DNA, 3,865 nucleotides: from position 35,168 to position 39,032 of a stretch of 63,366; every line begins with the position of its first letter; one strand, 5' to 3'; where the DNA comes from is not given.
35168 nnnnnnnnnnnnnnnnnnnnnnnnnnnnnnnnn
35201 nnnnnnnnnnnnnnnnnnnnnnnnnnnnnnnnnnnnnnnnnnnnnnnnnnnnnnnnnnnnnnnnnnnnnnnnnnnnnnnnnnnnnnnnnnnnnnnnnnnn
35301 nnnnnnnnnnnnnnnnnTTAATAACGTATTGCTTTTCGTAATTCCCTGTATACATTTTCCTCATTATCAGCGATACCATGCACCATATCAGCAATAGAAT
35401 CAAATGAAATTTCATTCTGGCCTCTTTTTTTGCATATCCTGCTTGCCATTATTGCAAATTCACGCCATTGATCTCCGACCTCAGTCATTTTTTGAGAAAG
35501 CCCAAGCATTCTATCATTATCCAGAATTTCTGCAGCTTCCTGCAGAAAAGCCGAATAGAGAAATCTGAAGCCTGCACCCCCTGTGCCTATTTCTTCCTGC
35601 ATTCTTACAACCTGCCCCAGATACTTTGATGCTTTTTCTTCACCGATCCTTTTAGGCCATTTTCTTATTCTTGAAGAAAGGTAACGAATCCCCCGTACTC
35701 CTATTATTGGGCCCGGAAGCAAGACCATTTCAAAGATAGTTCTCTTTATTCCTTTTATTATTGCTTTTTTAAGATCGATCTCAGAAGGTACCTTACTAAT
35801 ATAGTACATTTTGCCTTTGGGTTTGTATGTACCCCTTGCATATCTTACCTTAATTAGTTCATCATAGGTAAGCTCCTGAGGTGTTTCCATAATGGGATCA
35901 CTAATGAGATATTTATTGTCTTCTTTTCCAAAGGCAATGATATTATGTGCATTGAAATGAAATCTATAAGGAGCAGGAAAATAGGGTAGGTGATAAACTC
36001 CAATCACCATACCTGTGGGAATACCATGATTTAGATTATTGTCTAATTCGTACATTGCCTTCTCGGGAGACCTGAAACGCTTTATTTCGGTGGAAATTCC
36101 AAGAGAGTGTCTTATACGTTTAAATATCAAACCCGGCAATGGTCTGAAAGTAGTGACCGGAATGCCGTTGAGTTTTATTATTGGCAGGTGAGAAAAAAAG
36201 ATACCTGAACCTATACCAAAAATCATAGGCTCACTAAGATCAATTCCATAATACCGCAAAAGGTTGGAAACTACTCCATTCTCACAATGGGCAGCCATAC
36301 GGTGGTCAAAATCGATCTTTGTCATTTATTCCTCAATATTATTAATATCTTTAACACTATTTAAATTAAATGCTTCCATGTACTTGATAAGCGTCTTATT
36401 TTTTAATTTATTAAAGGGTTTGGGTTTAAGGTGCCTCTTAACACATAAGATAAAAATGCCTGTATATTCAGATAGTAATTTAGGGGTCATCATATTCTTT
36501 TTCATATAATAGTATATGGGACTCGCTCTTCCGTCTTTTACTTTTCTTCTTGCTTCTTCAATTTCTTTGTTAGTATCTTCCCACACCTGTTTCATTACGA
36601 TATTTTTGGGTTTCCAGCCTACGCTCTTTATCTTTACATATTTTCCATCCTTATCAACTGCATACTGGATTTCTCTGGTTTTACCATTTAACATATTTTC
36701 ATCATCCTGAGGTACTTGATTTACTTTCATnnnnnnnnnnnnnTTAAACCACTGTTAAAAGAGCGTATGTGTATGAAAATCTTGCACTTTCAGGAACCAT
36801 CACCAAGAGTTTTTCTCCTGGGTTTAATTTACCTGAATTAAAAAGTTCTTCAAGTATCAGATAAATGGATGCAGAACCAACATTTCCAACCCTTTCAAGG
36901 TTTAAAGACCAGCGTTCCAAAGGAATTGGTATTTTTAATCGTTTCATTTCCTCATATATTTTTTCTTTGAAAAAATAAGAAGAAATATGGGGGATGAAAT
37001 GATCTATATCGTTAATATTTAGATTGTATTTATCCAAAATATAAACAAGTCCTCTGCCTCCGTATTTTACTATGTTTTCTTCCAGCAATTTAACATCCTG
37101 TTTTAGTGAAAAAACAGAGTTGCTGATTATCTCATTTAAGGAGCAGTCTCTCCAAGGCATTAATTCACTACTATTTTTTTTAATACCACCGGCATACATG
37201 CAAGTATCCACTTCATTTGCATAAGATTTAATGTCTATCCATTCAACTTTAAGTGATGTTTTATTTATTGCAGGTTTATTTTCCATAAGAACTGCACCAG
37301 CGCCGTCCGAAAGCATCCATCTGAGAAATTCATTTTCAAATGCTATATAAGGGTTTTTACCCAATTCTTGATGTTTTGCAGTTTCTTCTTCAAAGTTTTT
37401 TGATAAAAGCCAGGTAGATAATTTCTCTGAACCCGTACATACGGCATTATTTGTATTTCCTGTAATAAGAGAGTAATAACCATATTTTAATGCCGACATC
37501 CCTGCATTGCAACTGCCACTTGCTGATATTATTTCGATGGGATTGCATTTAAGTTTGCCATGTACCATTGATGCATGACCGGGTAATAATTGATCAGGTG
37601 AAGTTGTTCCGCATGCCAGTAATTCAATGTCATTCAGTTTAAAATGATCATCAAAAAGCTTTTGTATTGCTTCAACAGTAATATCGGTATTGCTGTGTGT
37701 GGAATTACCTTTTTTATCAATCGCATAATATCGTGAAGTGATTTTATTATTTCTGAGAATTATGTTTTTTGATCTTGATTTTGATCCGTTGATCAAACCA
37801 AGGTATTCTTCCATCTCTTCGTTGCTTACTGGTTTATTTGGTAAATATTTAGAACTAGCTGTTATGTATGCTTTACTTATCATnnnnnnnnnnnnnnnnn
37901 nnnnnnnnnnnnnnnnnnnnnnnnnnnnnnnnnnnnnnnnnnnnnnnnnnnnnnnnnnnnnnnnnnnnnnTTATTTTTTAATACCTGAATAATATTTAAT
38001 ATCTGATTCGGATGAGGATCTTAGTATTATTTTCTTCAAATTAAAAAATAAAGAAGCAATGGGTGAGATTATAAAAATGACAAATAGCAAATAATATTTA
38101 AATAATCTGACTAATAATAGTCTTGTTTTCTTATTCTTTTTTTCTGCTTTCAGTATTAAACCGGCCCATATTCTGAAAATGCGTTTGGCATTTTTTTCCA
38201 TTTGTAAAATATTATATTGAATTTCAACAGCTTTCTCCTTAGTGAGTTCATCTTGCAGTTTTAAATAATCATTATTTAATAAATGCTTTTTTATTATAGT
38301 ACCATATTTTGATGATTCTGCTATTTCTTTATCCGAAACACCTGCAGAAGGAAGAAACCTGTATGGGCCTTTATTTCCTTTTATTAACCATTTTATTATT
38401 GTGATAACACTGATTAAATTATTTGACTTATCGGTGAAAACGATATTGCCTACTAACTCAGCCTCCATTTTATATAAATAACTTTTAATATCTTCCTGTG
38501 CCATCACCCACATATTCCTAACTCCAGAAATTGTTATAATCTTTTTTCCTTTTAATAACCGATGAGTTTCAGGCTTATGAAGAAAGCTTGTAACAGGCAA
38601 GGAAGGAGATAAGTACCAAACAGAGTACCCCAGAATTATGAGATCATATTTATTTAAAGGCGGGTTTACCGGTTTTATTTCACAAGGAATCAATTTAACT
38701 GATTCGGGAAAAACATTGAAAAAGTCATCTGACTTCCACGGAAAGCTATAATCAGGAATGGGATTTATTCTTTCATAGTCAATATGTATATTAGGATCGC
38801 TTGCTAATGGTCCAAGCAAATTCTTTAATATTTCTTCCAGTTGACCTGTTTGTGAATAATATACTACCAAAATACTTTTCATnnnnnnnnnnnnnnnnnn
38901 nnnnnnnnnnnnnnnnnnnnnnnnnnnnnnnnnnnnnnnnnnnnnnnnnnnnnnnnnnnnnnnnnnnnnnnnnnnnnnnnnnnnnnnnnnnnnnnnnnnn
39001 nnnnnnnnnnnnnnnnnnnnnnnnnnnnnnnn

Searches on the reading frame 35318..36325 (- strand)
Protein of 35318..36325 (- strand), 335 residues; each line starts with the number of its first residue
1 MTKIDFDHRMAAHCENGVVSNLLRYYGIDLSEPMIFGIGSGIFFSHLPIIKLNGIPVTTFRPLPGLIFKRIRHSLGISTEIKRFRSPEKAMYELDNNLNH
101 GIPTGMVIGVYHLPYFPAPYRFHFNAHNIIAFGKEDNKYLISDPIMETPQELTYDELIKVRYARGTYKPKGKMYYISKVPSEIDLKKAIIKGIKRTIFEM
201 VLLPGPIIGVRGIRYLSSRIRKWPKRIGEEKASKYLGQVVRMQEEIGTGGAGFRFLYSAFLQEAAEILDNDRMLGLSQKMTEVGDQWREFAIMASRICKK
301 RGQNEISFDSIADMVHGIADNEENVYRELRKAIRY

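Call 7: search_protein_families(library=pfam, proteins=[window:35318-36325:-], max_evalue=0.001)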
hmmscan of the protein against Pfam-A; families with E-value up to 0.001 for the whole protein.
window:35318-36325:- (335 aa): 2 families
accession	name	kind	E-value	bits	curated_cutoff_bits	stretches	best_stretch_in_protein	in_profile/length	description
PF16169.10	DUF4872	-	3.8e-57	193.2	28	1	156-329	2-173/173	Domain of unknown function (DUF4872)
PF14399.12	BtrH_N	-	1.7e-46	158.2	29.7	1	13-144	1-134/134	Butirosin biosynthesis protein H, N-terminal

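Call 30: search_protein_families(library=ncbifam, proteins=[window:35318-36325:-], max_evalue=1e-10)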
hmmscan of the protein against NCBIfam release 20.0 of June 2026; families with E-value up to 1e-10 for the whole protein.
window:35318-36325:- (335 aa): 1 family
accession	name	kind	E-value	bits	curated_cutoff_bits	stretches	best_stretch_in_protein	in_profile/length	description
NF053550.1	DarH_acyl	equivalog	7.4e-139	462.4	300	1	5-330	1-325/325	BtrH-related acyltransferase DarH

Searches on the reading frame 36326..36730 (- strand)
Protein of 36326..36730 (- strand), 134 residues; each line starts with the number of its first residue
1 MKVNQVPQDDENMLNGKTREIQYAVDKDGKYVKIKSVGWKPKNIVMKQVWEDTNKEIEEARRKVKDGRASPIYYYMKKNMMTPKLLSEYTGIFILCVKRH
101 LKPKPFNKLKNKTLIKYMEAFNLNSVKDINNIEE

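Call 7: search_protein_families(library=pfam, proteins=[window:36326-36730:-], max_evalue=0.001)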
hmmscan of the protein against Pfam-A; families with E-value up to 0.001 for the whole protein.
window:36326-36730:- (134 aa): 0 families

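Call 28: search_protein_families(library=ncbifam, proteins=[window:36326-36730:-], max_evalue=0.001)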
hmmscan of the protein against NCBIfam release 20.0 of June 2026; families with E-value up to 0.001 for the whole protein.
window:36326-36730:- (134 aa): 2 families
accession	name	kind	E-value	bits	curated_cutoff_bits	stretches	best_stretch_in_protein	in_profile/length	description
NF053545.1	flexirubin_DarG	equivalog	4.7e-44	149.6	170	1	1-124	1-124/129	flexirubin biosynthesis protein DarG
NF053536.1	DarG_fam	subfamily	2.4e-42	144.2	70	1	1-131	1-129/131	DarG family dialkylresorcinol biosynthesis protein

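Call 51: search_protein_families(library=pfam, proteins=[window:36326-36730:-], max_evalue=1)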
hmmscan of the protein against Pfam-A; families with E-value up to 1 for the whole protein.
window:36326-36730:- (134 aa): 0 families

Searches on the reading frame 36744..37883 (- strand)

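Call 7: search_protein_families(library=pfam, proteins=[window:36744-37883:-], max_evalue=0.001)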
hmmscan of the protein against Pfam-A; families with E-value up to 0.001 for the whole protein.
window:36744-37883:- (379 aa): 2 families
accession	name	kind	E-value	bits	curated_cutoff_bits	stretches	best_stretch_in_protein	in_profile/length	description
PF08541.16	ACP_syn_III_C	-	9.3e-12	45.4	26.6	1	283-362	1-75/90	3-Oxoacyl-[acyl-carrier-protein (ACP)] synthase III C terminal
PF08545.16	ACP_syn_III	-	0.0002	21.6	24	0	123-159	5-41/80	3-Oxoacyl-[acyl-carrier-protein (ACP)] synthase III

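Call 28: search_protein_families(library=ncbifam, proteins=[window:36744-37883:-], max_evalue=0.001)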
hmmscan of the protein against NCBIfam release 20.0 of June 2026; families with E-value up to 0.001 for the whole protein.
window:36744-37883:- (379 aa): 9 families
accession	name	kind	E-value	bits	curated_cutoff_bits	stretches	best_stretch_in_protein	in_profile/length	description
NF053539.1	resorcinol_DarB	exception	2.6e-176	586.3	550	1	4-379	2-377/377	dialkylresorcinol biosynthesis protein DarB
NF005293.2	PRK06816.1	subfamily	3.5e-168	559.5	450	1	5-379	1-378/378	StlD/DarB family beta-ketosynthase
NF006829.0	PRK09352.1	subfamily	6.7e-25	87.7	249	2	4-159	4-148/322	beta-ketoacyl-ACP synthase 3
TIGR00747.1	fabH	subfamily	3.1e-19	69.2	292.1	2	4-158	2-145/322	beta-ketoacyl-ACP synthase III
NF005541.0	PRK07204.1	equivalog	1.4e-14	54.2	402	2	3-158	3-148/329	beta-ketoacyl-ACP synthase III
NF004623.0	PRK05963.1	equivalog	5.4e-14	52.2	437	2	9-132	10-122/328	beta-ketoacyl-ACP synthase III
NF006720.0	PRK09258.1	equivalog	1.4e-09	37.7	285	1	4-362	5-323/338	3-oxoacyl-ACP synthase III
NF004720.0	PRK06064.1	subfamily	0.00011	21.1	420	0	63-157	20-117/389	thiolase domain-containing protein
TIGR03150.1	fabF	equivalog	0.0003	19.6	493.75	0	102-204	142-242/407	beta-ketoacyl-ACP synthase II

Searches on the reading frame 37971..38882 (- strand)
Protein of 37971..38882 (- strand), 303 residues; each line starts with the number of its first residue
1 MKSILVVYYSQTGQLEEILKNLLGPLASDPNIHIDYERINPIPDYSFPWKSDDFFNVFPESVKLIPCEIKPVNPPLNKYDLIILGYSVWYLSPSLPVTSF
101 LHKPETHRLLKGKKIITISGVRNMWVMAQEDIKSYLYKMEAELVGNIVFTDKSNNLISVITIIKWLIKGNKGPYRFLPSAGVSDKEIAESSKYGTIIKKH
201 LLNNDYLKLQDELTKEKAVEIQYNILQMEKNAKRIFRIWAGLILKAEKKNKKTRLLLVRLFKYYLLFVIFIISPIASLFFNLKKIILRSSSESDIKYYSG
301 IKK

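Call 7: search_protein_families(library=pfam, proteins=[window:37971-38882:-], max_evalue=0.001)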
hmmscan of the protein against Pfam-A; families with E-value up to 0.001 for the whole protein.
window:37971-38882:- (303 aa): 0 families

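Call 28: search_protein_families(library=ncbifam, proteins=[window:37971-38882:-], max_evalue=0.001)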
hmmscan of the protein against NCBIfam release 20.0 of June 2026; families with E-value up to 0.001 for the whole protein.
window:37971-38882:- (303 aa): 1 family
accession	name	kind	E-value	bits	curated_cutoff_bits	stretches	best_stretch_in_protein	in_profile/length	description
NF005501.0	PRK07116.1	subfamily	0.00048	19.6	198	0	4-122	6-119/161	flavodoxin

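Call 51: search_protein_families(library=pfam, proteins=[window:37971-38882:-], max_evalue=1)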
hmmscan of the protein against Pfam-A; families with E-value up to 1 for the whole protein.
window:37971-38882:- (303 aa): 0 families

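Call 62: search_solved_structures(query=window:37971-38879:-, max_evalue=1)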
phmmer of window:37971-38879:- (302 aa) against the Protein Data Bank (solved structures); distinct sequences matched with E-value up to 1: 2.
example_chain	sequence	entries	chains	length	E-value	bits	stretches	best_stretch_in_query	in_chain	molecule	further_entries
2mwm_A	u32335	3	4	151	0.031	16.8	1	3-107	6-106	Putative trp repressor binding protein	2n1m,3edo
4ici_A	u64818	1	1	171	0.13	14.7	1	3-117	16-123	Putative flavoprotein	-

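Call 81: search_dna_similar(query=window:37971-38879:-, collection=plasmids, mode=protein, max_evalue=0.001, max_rows=10)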
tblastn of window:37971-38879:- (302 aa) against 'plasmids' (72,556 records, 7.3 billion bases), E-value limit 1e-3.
Records with a match: 4; places in all: 4; records where one place covers at least 80% of the query: 4.
Best place of each record, by identity: <60% 4.
By first word of the organism name: Streptomyces 3; Burkholderia 1.
By predicted mobility (MOB-suite, as given by PLSDB): non-mobilizable 2; conjugative 1; mobilizable 1.
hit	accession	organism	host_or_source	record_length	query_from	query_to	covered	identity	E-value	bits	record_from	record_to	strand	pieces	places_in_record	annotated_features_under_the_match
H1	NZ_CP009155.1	Burkholderia pseudomallei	environmental sample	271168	1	297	98%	37.0%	5e-57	204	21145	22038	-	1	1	hypothetical protein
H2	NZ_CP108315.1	Streptomyces sp. NBC_00008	-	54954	3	250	82%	26.5%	4e-28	120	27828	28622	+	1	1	hypothetical protein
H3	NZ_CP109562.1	Streptomyces sp. NBC_01383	-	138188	7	250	81%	26.9%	4e-28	120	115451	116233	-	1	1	hypothetical protein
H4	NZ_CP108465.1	Streptomyces sp. NBC_01260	-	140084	7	250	81%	26.9%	4e-28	120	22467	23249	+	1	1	hypothetical protein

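Call 82: get_annotated_region(hit=H1, flank=4000)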
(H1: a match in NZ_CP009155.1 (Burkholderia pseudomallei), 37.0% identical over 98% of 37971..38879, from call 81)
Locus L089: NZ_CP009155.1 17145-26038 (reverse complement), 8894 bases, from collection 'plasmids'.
description: Burkholderia pseudomallei strain TSV202 plasmid 1, complete sequence
organism: Burkholderia pseudomallei (NCBI taxid 28450)
taxonomy: Bacteria; Pseudomonadota; Betaproteobacteria; Burkholderiales; Burkholderiaceae; Burkholderia; Burkholderia pseudomallei
host: -; source: environmental sample; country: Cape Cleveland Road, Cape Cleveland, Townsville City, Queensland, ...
typing (MOB-suite, as given by PLSDB): conjugative; replicon rep_cluster_1398; relaxase MOBH; mating-pair formation MPF_T
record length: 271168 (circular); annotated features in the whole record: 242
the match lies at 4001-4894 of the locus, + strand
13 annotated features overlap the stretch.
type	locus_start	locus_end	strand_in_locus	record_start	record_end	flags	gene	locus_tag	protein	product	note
CDS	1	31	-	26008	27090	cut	-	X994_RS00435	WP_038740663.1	hypothetical protein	-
CDS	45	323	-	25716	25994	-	-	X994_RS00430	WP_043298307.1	hypothetical protein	-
CDS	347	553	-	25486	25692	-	-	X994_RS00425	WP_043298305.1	hypothetical protein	-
CDS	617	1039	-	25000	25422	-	-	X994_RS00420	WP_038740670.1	type II toxin-antitoxin system VapC family toxin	-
CDS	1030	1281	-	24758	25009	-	-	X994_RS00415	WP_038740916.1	type II toxin-antitoxin system Phd/YefM family antitoxin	-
CDS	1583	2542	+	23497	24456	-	-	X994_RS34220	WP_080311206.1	tyrosine-type recombinase/integrase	GO:0015074 - DNA integration [Evidence IEA]; GO:0006310 - DNA recombination [Evidence IEA]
CDS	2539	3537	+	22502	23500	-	-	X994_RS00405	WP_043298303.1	tyrosine-type recombinase/integrase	GO:0015074 - DNA integration [Evidence IEA]; GO:0006310 - DNA recombination [Evidence IEA]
CDS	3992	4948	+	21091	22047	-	-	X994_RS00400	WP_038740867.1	hypothetical protein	-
CDS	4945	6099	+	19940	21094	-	-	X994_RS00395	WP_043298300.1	beta-ketoacyl-ACP synthase III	-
CDS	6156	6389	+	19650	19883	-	acpP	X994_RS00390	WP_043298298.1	acyl carrier protein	GO:0006633 - fatty acid biosynthetic process [Evidence IEA]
CDS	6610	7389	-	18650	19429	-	-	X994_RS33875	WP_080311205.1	tyrosine-type recombinase/integrase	GO:0015074 - DNA integration [Evidence IEA]; GO:0006310 - DNA recombination [Evidence IEA]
CDS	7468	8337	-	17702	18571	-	-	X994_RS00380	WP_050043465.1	transposase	GO:0006313 - DNA transposition [Evidence IEA]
CDS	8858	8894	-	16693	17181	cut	-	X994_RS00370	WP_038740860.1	hypothetical protein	-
